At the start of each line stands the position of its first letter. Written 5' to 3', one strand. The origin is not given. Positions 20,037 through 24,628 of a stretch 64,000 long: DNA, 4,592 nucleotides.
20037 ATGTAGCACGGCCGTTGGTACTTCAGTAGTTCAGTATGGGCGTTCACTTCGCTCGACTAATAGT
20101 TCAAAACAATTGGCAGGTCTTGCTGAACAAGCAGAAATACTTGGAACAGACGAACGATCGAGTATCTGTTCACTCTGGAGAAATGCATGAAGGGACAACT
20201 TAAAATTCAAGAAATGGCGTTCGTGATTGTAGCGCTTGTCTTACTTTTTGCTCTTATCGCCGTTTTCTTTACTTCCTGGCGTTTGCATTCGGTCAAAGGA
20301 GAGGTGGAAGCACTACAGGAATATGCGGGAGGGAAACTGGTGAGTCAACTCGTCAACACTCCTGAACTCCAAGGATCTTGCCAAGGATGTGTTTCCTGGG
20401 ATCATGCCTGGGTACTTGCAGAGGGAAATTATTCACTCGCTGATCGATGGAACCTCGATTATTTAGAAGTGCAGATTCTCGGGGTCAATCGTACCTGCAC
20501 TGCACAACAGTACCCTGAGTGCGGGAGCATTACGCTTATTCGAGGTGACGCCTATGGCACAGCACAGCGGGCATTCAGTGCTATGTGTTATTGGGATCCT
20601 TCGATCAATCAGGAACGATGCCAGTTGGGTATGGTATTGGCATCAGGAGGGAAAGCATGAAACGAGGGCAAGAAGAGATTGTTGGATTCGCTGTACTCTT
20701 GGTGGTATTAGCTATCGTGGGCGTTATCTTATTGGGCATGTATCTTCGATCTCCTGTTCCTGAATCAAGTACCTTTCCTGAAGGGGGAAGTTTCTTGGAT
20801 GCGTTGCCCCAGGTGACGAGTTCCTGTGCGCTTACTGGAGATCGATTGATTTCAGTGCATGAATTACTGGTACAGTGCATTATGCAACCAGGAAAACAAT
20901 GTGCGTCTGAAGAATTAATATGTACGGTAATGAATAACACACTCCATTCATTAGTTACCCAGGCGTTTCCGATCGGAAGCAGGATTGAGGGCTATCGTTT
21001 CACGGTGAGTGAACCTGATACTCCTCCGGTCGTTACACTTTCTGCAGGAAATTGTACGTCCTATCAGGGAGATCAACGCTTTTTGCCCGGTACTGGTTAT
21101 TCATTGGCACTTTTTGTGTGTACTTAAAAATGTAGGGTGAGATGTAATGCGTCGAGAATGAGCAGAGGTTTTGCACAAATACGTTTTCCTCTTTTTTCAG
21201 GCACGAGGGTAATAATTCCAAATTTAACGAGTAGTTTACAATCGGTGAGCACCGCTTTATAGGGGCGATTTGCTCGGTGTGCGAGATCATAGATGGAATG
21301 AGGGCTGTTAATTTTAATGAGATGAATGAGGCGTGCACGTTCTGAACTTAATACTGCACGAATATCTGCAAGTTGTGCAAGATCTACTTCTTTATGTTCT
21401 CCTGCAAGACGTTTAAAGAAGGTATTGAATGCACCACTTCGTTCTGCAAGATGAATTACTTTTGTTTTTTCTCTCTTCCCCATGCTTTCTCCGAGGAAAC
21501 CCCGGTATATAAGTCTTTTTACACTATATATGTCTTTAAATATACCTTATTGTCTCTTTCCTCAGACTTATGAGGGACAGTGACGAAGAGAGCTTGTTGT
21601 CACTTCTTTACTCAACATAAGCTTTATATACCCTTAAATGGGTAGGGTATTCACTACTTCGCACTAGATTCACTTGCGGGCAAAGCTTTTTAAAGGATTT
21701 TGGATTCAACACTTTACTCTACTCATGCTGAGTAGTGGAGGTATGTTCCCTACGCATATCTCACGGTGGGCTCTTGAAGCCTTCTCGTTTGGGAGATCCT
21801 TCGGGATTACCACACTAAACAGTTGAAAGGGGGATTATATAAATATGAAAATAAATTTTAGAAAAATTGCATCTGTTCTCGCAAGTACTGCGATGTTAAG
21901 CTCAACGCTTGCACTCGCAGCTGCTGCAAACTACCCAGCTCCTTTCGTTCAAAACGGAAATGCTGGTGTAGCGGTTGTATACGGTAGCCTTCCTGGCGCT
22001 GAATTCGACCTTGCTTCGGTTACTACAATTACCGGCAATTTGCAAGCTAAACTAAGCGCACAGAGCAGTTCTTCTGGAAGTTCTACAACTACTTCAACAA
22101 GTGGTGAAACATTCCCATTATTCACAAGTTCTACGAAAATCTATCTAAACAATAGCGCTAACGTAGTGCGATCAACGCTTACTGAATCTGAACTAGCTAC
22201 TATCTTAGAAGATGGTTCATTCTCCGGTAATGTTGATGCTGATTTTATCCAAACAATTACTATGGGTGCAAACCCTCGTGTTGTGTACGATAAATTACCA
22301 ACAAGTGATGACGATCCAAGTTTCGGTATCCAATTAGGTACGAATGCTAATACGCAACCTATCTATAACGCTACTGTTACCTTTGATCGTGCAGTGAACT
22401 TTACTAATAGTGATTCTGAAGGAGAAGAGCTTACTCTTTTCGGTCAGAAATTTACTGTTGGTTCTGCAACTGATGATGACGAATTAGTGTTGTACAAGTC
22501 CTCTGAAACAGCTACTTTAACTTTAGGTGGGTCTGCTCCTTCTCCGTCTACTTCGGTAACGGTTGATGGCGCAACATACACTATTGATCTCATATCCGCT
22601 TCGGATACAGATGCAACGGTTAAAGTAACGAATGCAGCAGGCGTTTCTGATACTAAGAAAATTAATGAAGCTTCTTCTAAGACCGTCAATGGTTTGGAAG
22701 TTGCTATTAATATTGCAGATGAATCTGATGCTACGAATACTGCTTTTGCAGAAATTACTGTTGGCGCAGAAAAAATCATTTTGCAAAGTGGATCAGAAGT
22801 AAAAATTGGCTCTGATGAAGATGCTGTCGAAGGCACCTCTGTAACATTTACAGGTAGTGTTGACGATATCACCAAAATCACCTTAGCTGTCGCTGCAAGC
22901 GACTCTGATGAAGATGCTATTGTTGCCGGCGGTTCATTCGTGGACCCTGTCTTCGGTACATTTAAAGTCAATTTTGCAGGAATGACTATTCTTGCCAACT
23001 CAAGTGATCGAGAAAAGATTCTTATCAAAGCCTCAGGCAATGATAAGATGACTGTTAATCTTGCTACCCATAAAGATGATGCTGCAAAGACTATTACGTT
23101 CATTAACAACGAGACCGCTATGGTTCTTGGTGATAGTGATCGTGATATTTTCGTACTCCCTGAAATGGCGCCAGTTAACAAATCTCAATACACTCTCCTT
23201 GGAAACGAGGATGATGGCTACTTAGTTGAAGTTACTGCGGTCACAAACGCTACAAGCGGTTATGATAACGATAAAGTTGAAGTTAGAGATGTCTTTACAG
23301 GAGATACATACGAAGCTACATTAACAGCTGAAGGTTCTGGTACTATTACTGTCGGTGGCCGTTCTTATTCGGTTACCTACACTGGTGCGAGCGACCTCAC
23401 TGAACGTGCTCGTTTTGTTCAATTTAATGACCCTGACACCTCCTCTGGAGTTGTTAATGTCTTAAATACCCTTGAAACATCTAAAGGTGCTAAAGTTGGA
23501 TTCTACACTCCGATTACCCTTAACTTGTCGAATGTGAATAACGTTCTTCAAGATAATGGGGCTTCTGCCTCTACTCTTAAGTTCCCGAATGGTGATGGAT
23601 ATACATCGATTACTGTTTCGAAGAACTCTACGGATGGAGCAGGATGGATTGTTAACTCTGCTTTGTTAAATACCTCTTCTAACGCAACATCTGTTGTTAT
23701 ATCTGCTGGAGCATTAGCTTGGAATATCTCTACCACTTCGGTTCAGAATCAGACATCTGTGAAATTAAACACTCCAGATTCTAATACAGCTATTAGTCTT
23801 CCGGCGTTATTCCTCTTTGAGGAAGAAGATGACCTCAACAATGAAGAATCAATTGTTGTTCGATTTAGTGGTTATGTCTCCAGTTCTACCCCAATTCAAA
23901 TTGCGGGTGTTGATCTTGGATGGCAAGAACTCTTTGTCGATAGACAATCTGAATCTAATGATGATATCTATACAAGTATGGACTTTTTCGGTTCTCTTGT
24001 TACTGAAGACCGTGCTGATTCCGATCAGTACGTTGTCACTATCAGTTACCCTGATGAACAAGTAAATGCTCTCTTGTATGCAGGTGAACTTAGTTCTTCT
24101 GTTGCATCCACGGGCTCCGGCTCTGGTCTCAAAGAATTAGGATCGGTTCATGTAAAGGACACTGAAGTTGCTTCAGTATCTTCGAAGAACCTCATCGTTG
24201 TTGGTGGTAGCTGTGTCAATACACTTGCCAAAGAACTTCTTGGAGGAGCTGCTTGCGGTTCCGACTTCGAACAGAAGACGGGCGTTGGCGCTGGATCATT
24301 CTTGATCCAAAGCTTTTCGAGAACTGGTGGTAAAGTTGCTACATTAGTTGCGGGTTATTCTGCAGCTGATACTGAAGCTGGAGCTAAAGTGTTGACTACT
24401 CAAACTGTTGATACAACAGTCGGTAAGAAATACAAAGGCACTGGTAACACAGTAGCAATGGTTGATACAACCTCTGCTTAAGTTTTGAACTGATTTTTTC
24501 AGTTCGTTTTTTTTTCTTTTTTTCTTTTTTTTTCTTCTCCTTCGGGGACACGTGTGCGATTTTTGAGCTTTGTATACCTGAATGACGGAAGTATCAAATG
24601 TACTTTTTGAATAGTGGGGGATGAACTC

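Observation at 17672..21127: Six-gene translationally coupled operon: HtrA-like protease, small His-rich protein and four prepilin-like proteins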

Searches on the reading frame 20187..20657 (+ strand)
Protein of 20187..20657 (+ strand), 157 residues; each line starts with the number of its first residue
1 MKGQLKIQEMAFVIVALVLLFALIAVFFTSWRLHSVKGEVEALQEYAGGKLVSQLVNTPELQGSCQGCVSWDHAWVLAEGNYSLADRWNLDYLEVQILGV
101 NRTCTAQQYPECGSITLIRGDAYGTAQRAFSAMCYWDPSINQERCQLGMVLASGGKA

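Call 3: search_protein_families(library=pfam, proteins=[window:20187-20657:+], max_evalue=1)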
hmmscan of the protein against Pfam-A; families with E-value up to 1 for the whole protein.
window:20187-20657:+ (157 aa): 0 families

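Call 26: search_protein_families(library=ncbifam, proteins=[window:20187-20657:+], max_evalue=1)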
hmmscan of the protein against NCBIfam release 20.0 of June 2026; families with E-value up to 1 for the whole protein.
window:20187-20657:+ (157 aa): 1 family
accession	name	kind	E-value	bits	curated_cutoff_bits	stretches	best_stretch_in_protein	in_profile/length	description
NF007837.0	PRK10549.1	equivalog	0.2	10.3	603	1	8-57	163-213/466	envelope stress sensor histidine kinase BaeS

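Call 80: search_solved_structures(query=A7, max_evalue=10, show_alignments=1)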
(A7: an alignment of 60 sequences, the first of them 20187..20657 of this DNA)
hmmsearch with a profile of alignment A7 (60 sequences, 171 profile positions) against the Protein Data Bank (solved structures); distinct sequences matched with E-value up to 10: 3.
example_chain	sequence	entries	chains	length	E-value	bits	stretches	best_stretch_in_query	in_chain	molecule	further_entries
8v00_D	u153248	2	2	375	0.059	16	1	18-52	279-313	Odorant receptor OR10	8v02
6jm8_A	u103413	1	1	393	2.2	10.9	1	77-132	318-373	ofchtiv-g5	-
4h33_A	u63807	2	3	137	6.4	9.4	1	19-69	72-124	Lmo2059 protein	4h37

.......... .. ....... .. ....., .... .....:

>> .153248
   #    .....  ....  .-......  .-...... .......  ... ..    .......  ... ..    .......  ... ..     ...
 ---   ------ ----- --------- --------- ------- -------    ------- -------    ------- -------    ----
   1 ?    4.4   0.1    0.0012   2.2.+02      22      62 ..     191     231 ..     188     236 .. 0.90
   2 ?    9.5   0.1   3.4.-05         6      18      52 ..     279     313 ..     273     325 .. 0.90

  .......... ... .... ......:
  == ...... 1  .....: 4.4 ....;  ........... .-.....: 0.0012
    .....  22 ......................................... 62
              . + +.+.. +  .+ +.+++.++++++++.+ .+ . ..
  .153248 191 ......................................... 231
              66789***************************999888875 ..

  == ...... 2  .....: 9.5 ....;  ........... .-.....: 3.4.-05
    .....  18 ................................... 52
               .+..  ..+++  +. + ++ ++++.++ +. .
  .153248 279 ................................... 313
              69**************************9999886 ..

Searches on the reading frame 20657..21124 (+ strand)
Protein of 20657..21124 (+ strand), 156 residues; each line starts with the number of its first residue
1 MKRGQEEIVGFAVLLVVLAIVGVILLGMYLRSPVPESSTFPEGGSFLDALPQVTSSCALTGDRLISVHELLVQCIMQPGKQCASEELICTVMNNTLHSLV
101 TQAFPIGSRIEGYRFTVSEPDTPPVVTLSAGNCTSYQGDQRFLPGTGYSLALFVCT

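Call 3: search_protein_families(library=pfam, proteins=[window:20657-21124:+], max_evalue=1)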
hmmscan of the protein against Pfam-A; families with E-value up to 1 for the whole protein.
window:20657-21124:+ (156 aa): 1 family
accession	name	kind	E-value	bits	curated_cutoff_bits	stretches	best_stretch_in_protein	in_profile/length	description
PF24369.1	DUF7525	-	0.16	12.4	27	1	9-25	10-26/57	Family of unknown function (DUF7525)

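Call 26: search_protein_families(library=ncbifam, proteins=[window:20657-21124:+], max_evalue=1)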
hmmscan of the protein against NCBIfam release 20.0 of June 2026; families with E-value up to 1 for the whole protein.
window:20657-21124:+ (156 aa): 0 families

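Call 81: search_solved_structures(query=A8, max_evalue=10, show_alignments=1)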
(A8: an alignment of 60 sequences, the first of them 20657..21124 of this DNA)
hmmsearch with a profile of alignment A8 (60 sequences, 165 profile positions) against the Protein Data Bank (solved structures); distinct sequences matched with E-value up to 10: 17.
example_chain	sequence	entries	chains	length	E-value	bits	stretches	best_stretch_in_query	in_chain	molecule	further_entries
7wsg_A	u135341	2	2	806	0.036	17.3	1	11-43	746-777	Angiotensin-converting enzyme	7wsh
2nn6_A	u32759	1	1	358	0.73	13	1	67-97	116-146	Polymyositis/scleroderma autoantigen 1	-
6h25_A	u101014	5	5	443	0.88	12.8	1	67-97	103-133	Exosome complex component RRP45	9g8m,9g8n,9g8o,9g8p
6d6q_A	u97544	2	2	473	0.98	12.6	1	67-97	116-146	Exosome complex component RRP45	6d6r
8wm3_B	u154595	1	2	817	1.3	12.2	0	11-40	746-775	Angiotensin-converting enzyme 2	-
7dqa_A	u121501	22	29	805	1.4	12.2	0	11-40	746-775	Angiotensin-converting enzyme 2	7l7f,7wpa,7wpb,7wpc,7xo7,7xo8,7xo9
9kxt_B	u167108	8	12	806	1.4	12.2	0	11-40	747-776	Angiotensin-converting enzyme 2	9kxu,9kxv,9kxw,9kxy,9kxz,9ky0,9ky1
8p2w_A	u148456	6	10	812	1.4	12.1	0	11-40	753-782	Processed angiotensin-converting enzyme 2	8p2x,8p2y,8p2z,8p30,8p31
9va1_C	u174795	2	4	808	1.4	12.1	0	11-40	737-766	Angiotensin-converting enzyme 2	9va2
8wby_B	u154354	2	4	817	1.4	12.1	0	11-40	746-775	Angiotensin-converting enzyme 2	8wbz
6m17_B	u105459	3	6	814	1.4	12.1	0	11-40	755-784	Angiotensin-converting enzyme 2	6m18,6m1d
7dwx_B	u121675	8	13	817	1.4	12.1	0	11-40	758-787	Angiotensin-converting enzyme 2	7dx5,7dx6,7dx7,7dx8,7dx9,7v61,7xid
7y75_A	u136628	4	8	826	1.5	12.1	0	11-40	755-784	Angiotensin-converting enzyme 2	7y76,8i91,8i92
7xo4_D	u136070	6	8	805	2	11.6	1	10-42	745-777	Angiotensin-converting enzyme 2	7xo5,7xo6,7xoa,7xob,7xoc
9avu_D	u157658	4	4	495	2.1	11.6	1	15-52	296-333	Acetylcholine receptor subunit delta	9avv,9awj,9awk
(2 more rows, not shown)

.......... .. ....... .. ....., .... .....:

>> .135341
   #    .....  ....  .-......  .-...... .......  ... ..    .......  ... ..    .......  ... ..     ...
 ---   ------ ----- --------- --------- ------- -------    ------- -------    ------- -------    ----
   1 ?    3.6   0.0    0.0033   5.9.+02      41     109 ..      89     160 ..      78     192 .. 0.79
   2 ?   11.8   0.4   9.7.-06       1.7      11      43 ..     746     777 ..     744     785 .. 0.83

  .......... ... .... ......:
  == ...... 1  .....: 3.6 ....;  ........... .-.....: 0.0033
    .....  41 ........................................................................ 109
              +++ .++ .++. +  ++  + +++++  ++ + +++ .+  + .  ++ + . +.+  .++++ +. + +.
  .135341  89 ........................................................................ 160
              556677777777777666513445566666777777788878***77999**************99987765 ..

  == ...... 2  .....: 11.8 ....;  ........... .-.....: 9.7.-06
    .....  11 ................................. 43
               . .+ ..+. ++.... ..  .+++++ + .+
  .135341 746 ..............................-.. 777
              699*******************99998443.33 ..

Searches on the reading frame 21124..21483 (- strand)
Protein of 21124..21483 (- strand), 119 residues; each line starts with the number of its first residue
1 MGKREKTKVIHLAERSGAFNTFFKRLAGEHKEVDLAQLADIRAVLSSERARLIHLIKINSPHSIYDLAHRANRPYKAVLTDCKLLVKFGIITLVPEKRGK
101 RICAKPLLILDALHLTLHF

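Call 3: search_protein_families(library=pfam, proteins=[window:21124-21483:-], max_evalue=1)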
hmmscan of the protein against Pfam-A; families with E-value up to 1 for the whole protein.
window:21124-21483:- (119 aa): 1 family
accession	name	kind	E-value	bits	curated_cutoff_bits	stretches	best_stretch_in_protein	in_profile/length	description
PF25212.1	HVO_A0114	-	5.6e-14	52.1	27.6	1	32-103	7-78/84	HVO_A0114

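Call 26: search_protein_families(library=ncbifam, proteins=[window:21124-21483:-], max_evalue=1)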
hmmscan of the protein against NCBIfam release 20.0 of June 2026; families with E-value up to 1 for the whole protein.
window:21124-21483:- (119 aa): 0 families

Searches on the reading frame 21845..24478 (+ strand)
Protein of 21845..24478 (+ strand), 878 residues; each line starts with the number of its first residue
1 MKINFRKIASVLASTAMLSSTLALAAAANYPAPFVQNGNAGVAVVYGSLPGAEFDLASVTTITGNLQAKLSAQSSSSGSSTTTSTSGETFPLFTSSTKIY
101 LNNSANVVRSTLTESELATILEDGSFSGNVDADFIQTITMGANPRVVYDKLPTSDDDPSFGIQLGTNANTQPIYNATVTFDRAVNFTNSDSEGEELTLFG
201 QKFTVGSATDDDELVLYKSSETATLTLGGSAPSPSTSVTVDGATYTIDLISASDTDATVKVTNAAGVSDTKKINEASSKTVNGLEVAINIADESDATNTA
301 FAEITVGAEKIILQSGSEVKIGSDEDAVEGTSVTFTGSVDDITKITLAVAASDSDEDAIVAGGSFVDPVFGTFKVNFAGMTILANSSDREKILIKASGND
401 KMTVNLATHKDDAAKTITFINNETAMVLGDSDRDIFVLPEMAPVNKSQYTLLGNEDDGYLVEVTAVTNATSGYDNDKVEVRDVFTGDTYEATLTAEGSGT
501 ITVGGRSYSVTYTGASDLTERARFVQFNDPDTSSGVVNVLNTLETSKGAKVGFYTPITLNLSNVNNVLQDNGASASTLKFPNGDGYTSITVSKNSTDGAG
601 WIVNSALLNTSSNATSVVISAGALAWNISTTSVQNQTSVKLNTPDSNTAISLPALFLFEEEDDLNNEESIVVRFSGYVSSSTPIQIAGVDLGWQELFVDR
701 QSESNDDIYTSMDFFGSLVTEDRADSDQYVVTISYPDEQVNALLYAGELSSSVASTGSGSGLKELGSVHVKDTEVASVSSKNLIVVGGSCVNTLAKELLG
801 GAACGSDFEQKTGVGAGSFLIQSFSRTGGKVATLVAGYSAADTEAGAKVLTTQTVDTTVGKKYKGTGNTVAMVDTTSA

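Call 3: search_protein_families(library=pfam, proteins=[window:21845-24478:+], max_evalue=1)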
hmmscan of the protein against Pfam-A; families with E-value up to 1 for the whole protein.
window:21845-24478:+ (878 aa): 1 family
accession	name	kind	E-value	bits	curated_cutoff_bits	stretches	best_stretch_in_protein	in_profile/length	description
PF05124.17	S_layer_C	-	0.0028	17.8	23.9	1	29-851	4-174/177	S-layer like family, outer domain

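Call 60: search_protein_families(library=ncbifam, proteins=[window:21845-24478:+], max_evalue=5)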
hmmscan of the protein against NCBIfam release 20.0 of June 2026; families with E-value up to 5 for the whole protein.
window:21845-24478:+ (878 aa): 0 families
